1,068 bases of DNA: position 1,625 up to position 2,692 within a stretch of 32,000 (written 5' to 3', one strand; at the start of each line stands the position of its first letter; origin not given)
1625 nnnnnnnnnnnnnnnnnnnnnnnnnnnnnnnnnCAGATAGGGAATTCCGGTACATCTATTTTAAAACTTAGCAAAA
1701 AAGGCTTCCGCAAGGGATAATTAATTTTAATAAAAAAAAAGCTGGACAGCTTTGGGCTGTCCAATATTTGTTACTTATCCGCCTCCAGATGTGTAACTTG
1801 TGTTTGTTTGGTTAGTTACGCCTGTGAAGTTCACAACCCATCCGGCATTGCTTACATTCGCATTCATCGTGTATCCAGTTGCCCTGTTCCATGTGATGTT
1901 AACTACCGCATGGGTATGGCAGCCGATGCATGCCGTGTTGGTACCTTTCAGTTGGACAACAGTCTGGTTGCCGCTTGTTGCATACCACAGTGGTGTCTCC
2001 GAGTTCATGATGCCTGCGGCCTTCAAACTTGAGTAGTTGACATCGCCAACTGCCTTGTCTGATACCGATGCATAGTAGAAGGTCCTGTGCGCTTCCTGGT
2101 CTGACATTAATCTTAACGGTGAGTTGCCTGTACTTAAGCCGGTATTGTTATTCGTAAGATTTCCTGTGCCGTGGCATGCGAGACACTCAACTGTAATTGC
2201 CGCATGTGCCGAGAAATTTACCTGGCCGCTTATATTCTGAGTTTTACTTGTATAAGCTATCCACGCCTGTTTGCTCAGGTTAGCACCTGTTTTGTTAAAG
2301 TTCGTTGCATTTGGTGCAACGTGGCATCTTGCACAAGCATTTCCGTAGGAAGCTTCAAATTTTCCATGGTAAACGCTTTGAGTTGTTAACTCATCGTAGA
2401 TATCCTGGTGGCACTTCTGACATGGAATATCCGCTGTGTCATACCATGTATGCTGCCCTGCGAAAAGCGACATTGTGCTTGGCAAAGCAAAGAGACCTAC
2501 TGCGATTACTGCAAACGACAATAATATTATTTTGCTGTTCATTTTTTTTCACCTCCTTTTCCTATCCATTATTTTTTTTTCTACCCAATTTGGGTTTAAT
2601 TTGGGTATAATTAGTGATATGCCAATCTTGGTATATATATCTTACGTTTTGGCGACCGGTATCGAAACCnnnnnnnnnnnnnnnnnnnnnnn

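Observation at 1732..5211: Multihaem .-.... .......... island (4 + 12 + 12 haem motifs plus a small anchored protein): candidate membrane-to-outside electron-transfer module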

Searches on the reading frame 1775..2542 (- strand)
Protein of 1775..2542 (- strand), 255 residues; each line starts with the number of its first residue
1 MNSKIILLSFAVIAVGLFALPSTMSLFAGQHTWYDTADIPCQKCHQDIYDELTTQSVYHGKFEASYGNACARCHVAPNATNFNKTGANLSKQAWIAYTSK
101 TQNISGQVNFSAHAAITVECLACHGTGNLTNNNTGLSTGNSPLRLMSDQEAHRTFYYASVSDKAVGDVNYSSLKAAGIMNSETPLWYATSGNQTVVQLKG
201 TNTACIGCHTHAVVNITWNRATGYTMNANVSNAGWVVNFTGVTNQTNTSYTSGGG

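Call 4: search_protein_families(library=pfam, proteins=[window:1775-2542:-], max_evalue=1)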
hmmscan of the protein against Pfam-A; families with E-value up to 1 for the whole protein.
window:1775-2542:- (255 aa): 10 families
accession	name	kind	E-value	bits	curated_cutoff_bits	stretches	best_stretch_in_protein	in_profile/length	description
PF13435.11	Cytochrome_C554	-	1.7e-06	29.3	20.8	1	69-136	1-67/84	Cytochrome c554 and c-prime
PF14522.11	Cytochrome_C7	-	1.8e-06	28.1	24.8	1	38-124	13-66/67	Cytochrome c7 and related cytochrome c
PF02085.21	Cytochrom_CIII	-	2e-05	25.3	22.9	1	39-81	46-89/101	Class III cytochrome C family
PF13442.11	Cytochrome_CBB3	-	0.00027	21.6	27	1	63-99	7-42/68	Cytochrome C oxidase, cbb3-type, subunit III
PF03264.19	Cytochrom_NNT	-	0.00062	20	24.1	1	24-113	23-108/174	NapC/NirT cytochrome c family, N-terminal region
PF14537.11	Cytochrom_c3_2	-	0.0029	18.5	25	1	36-124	4-78/79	Cytochrome c3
PF09699.15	Paired_CXXCH_1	-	0.02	15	20.6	0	113-126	1-15/41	Doubled CXXCH motif (Paired_CXXCH_1)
PF21342.2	SoxA-TsdA_cyt-c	-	0.2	12.1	27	0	63-112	10-56/88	SoxA/TsdA, cytochrome c domain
PF11845.13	Tll0287-like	-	0.28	12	24.1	1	76-128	60-112/144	Tll0287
PF09086.16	DUF1924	-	0.36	11.6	22.5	0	195-225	19-49/96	Domain of unknown function (DUF1924)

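Call 5: search_protein_families(library=ncbifam, proteins=[window:1775-2542:-], max_evalue=1)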
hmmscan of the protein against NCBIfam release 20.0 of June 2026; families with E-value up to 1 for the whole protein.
window:1775-2542:- (255 aa): 10 families
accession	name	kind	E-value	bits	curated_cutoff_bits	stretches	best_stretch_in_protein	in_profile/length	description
TIGR03153.1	cytochr_NrfH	equivalog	1.2e-06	28.6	134.2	1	15-130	4-115/138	cytochrome c nitrite reductase small subunit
NF045713.1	CxxCH_16_HmcA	equivalog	2.1e-05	23.4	400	1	36-130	172-258/541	sulfate respiration complex hexadecaheme cytochrome HmcA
TIGR04257.1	nanowire_3heme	domain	4.3e-05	23.6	40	1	37-83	22-67/75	c(7)-type cytochrome triheme domain-containing protein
TIGR03508.1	decahem_SO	subfamily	0.00092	18.8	192.2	1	41-128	5-81/258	DmsE family decaheme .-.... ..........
NF041028.1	decahem_GSU2203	exception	0.0098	15.1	325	1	41-152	39-159/317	GSU2203 family decaheme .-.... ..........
NF040886.1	cyt_C_like_Sec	equivalog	0.0099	14.5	250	1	69-127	106-164/423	multiheme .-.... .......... (seleno)protein ExtKL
TIGR03146.1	cyt_nit_nrfB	equivalog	0.011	16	166.6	1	37-132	10-99/145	cytochrome c nitrite reductase pentaheme subunit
TIGR01905.1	paired_CXXCH_1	subfamily_domain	0.053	13.4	25.2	0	193-212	21-39/41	doubled CXXCH domain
NF045977.1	MAG0770_fam_LP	subfamily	0.078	12.1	100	1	145-219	214-265/377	MAG0770 family lipoprotein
TIGR01904.2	GSu_C4xC__C2xCH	domain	0.94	9.3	27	0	30-46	41-57/73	CxxxxCH/CxxCH domain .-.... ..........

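Call 13: search_solved_structures(query=window:1775-2542:-, max_evalue=10, show_alignments=3)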
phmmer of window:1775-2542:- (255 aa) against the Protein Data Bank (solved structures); distinct sequences matched with E-value up to 10: 1.
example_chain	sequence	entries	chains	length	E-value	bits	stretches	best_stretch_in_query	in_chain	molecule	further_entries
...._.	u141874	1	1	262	4.5e-14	55.8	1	3-246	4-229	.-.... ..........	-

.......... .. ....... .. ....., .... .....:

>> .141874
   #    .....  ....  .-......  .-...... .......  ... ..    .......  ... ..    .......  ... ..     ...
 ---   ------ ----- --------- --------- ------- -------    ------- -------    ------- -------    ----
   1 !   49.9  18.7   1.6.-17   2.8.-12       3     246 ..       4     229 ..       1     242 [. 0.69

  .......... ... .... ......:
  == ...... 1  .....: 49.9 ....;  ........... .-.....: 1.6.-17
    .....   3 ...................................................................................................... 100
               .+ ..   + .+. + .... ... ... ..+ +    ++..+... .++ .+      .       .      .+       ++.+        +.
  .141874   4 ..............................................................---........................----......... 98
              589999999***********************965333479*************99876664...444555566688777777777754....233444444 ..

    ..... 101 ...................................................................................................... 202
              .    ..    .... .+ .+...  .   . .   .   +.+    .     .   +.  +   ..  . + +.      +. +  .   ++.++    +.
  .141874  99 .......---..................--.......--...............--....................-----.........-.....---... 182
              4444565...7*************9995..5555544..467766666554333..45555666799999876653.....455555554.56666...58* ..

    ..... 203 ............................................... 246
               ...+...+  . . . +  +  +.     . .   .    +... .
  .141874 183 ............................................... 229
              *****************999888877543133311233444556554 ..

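Call 25: find_homologous_proteins(query=window:1775-2542:-)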
Query window:1775-2542:- (255 aa): 134 proteins with E <= 0.001 among 522 candidates; the best 120 are listed.
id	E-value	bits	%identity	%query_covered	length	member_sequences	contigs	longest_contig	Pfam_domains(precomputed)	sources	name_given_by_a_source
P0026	5.8e-168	575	100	100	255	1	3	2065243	PF13435.12,PF02085.22,PF14522.12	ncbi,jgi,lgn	jgi:nitrate/TMAO reductase-like tetraheme cytochrome c subunit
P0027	1.1e-135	469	82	100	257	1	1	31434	PF13435.12,PF14522.12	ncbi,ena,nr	ncbi:Cytochrome c7 c [uncultured archaeon]|nr:Cytochrome c7 c [uncultured archaeon]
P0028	7.0e-126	437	79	94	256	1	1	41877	PF14522.12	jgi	-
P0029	2.6e-123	428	77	100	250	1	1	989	PF14522.12,PF22113.2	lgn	-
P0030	4.6e-120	418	75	100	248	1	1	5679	PF13435.12,PF14522.12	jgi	jgi:hypothetical protein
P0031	1.9e-118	412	74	100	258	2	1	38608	PF14522.12,PF22113.2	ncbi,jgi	jgi:hypothetical protein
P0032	8.1e-115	401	73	100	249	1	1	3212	PF13435.12,PF14522.12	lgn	-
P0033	7.6e-112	391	71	100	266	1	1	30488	PF02085.22,PF14522.12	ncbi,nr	ncbi:MAG: hypothetical protein O8C61_12990 [Candidatus Methanoperedens sp.]|nr:hypothetical protein 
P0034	1.1e-109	384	71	94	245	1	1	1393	PF03264.20,PF02085.22,PF14522.12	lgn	-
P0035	2.3e-105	370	69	94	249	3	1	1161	PF13435.12,PF14522.12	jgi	jgi:hypothetical protein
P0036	1.0e-101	358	67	100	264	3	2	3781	PF13442.12,PF14522.12,PF22113.2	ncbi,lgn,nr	ncbi:MAG: hypothetical protein O8C63_05310 [Candidatus Methanoperedens sp.]|nr:hypothetical protein 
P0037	1.6e-100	354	67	100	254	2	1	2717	PF14522.12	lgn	-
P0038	4.7e-94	333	67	90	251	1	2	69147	PF14522.12,PF22113.2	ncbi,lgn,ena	-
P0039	9.4e-77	276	60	90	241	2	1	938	PF14522.12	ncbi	-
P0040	8.0e-75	270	55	99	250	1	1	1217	PF03264.20,PF02085.22,PF14522.12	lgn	-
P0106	4.6e-24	103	38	92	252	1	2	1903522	PF14537.12,PF14522.12,PF22113.2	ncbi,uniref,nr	ncbi:hypothetical protein [Geoglobus acetivorans]|uniref:Cytochrome c family protein n=1 Tax=Geoglob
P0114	7.6e-22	96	33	92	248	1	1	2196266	PF14522.12,PF22113.2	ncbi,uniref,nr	ncbi:hypothetical protein Ferp_0668 [Ferroglobus placidus DSM 10642]|uniref:Uncharacterized protein 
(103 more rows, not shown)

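Call 27: find_related_loci(query=A1, collection=genome_contigs, flank=10000)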
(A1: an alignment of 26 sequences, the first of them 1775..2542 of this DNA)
Query A1 (255 aa) in genome_contigs; peptide patterns used: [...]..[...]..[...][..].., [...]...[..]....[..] (x = any residue, [..] = any of these).
407 stretches matched a pattern; 221 encode a relative of the query (tblastn E <= 1e-3); the best 80 are kept; 78 distinct loci.
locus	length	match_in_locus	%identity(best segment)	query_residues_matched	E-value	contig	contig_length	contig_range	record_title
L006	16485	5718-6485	82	1-255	7e-138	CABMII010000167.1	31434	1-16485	uncultured archaeon isolate LFW-280_4 genome assembly, contig: LFW2804_94, whole genome shotgun sequence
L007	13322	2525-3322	71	1-255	2e-120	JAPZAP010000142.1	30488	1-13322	MAG: Candidatus Methanoperedens sp. isolate SR-VP_0-2cm_41_45 SR-VP_0-2_scaffold_141_805931, whole genome shotgun sequen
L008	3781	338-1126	67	1-255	2e-110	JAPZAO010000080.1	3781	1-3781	MAG: Candidatus Methanoperedens sp. isolate SR-VP_26_10_2019_2_100cm_44_46 SR-VP_26_10_2019_2_100cm_scaffold_24249, whol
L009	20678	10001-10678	67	1-229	1e-98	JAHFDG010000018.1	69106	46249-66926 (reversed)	MAG: Candidatus Methanoperedens sp. isolate nzgw24 NODE_284_length_69107_cov_10.936886, whole genome shotgun sequence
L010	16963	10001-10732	48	1-253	3e-66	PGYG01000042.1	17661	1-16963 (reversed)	MAG: Candidatus Methanoperedenaceae archaeon HGW-Methanoperedenaceae-1 08E140C01_10kDa_scaffold_1640, whole genome shotg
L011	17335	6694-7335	41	1-253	5e-48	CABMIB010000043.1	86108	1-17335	uncultured archaeon isolate LFW-280_3_1 genome assembly, contig: LFW28031_29, whole genome shotgun sequence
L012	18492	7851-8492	39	1-254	7e-45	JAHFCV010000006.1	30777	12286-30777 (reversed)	MAG: Candidatus Methanoperedens sp. isolate nzgw23 NODE_1333_length_30778_cov_3.641583, whole genome shotgun sequence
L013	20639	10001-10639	38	1-253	2e-44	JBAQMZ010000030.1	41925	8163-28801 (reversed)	MAG: Candidatus Methanoperedens sp. isolate MFD12050_ilm_asm_bin25 k127_80264, whole genome shotgun sequence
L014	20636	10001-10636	39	1-253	2e-43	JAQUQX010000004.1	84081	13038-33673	MAG: Candidatus Methanoperedens sp. isolate STD1_6 NODE_560_length_84081_cov_19.776783_Sandtown_D1, whole genome shotgun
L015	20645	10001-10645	34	1-253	4e-39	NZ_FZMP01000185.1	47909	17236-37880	Candidatus Methanoperedens nitroreducens isolate Mnv1, whole genome shotgun sequence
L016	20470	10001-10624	34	1-254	8e-38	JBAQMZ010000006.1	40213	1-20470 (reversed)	MAG: Candidatus Methanoperedens sp. isolate MFD12050_ilm_asm_bin25 k127_34783, whole genome shotgun sequence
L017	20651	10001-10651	36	1-254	3e-37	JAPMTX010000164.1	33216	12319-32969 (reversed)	MAG: Candidatus Methanoperedens sp. isolate LC 1 LC_0.1_scaffold_522, whole genome shotgun sequence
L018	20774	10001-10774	33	1-242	4e-36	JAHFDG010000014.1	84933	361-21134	MAG: Candidatus Methanoperedens sp. isolate nzgw24 NODE_214_length_84934_cov_10.799394, whole genome shotgun sequence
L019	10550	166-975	31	1-253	3e-35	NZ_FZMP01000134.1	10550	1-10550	Candidatus Methanoperedens nitroreducens isolate Mnv1, whole genome shotgun sequence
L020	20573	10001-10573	34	4-254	4e-35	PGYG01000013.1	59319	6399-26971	MAG: Candidatus Methanoperedenaceae archaeon HGW-Methanoperedenaceae-1 08E140C01_10kDa_scaffold_716, whole genome shotgu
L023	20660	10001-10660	33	1-241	2e-32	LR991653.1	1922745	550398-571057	Candidatus Methanoperedenaceae archaeon GB37 isolate gfbio:2ba61e4a-a911-483b-ba5e-e0ad8afd3b38:GoM-Arc1_E37 genome asse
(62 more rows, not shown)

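Call 58: search_solved_structures(query=A1, max_evalue=1, show_alignments=1)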
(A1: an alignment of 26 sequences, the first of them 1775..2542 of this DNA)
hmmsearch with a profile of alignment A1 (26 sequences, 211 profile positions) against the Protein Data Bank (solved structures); distinct sequences matched with E-value up to 1: 57.
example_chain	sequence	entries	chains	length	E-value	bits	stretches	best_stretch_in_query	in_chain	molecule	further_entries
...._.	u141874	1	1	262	8.7e-50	172.4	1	3-209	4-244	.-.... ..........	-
1oah_A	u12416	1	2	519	7.6e-08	35.3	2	28-111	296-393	CYTOCHROME C NITRITE REDUCTASE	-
1qdb_A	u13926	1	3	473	3.1e-06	30.1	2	36-89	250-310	CYTOCHROME C NITRITE REDUCTASE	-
5ze8_A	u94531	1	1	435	5.2e-06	29.3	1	40-162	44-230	cytochrome c552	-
1fs9_A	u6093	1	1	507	2.3e-05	27.2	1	37-90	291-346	CYTOCHROME C NITRITE REDUCTASE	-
1fs7_A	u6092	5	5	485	2.3e-05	27.2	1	37-90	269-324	CYTOCHROME C NITRITE REDUCTASE | Cytochrome c-552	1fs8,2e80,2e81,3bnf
5b5m_C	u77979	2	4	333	2.5e-05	27.1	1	63-120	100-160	Photosynthetic reaction center cytochrome c subunit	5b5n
3wmm_C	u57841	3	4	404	2.6e-05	27.1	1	63-120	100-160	Photosynthetic reaction center C subunit | Photosynthetic reaction center cytochrome c subunit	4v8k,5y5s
1eys_C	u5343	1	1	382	2.6e-05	27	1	64-120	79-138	PHOTOSYNTHETIC REACTION CENTER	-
7c52_C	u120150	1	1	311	3e-05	26.9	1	63-120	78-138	Photosynthetic reaction center cytochrome c subunit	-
3bng_A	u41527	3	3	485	5.1e-05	26.1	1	37-90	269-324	Cytochrome c-552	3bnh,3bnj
1vrn_C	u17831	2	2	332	6.9e-05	25.7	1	65-120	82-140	Photosynthetic reaction center cytochrome c subunit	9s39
6et5_C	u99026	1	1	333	7e-05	25.6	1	65-120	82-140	Photosynthetic reaction center cytochrome c subunit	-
1dxr_C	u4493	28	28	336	8.7e-05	25.3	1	65-120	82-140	PHOTOSYNTHETIC REACTION CENTER CYTOCHROME C SUBUNIT | PHOTOSYNTHETIC REACTION CENTER | Photosynthetic reaction center cytochrome C subunit precursor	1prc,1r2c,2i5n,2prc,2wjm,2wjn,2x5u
2jbl_C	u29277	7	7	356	0.00013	24.7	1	65-120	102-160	PHOTOSYNTHETIC REACTION CENTER CYTOCHROME C SUBUNIT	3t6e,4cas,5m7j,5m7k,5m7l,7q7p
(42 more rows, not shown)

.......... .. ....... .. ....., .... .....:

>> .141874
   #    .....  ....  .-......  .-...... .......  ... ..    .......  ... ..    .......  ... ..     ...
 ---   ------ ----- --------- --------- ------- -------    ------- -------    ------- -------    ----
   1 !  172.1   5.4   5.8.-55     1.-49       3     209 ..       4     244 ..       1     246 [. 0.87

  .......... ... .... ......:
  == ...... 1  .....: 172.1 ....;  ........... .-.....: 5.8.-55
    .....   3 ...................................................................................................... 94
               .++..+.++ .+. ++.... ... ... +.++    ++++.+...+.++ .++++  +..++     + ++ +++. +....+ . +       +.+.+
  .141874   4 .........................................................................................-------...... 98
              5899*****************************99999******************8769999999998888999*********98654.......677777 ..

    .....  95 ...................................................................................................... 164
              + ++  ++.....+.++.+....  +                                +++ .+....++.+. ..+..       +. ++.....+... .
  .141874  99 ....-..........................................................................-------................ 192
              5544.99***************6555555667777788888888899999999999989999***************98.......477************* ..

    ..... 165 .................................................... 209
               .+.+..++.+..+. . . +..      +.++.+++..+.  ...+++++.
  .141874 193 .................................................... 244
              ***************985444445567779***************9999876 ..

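Call 64: find_related_loci(query=A1, collection=viral_contigs, flank=6000)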
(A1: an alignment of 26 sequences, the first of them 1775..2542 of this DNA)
Query A1 (255 aa) in viral_contigs; peptide patterns used: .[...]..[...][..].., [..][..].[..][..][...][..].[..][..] (x = any residue, [..] = any of these).
34 stretches matched a pattern, but none encodes a relative of the query by tblastn (E <= 1e-3).

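Call 76: find_encoding_contigs(protein=P0114, flank=8000, max_places=1)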
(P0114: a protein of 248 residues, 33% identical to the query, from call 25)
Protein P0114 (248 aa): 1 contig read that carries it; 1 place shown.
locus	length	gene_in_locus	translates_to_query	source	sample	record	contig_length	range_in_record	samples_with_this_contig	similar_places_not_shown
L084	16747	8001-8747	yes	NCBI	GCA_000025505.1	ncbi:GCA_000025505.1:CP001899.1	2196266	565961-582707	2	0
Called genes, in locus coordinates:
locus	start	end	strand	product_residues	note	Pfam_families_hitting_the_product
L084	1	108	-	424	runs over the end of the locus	PF00303:Thymidylat_synt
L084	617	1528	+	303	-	PF01913:FTR, PF02741:FTR_C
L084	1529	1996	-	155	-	PF04238:DUF420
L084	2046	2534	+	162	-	-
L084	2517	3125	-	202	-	PF14522:Cytochrome_C7 (faint), PF02085:Cytochrom_CIII (faint), PF14537:Cytochrom_c3_2 (faint)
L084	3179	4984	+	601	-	PF07705:CARDB (faint)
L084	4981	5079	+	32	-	-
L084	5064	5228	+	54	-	-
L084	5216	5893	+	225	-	PF00717:Peptidase_S24 (weak), PF10502:Peptidase_S26 (weak)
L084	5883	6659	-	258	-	-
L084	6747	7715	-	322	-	-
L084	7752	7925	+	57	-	PF09853:DUF2080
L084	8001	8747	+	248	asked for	PF22113:Mtrc-MtrF_II-IV_dom (weak), PF14522:Cytochrome_C7 (faint)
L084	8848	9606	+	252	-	PF22113:Mtrc-MtrF_II-IV_dom (weak)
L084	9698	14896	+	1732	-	-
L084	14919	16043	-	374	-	PF13088:BNR_2 (faint), PF22847:Glyco_hydro_43_rel (faint)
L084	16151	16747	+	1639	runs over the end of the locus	PF01835:MG2 (weak), PF14522:Cytochrome_C7 (faint), PF14537:Cytochrom_c3_2 (faint), PF22113:Mtrc-MtrF_II-IV_dom (weak)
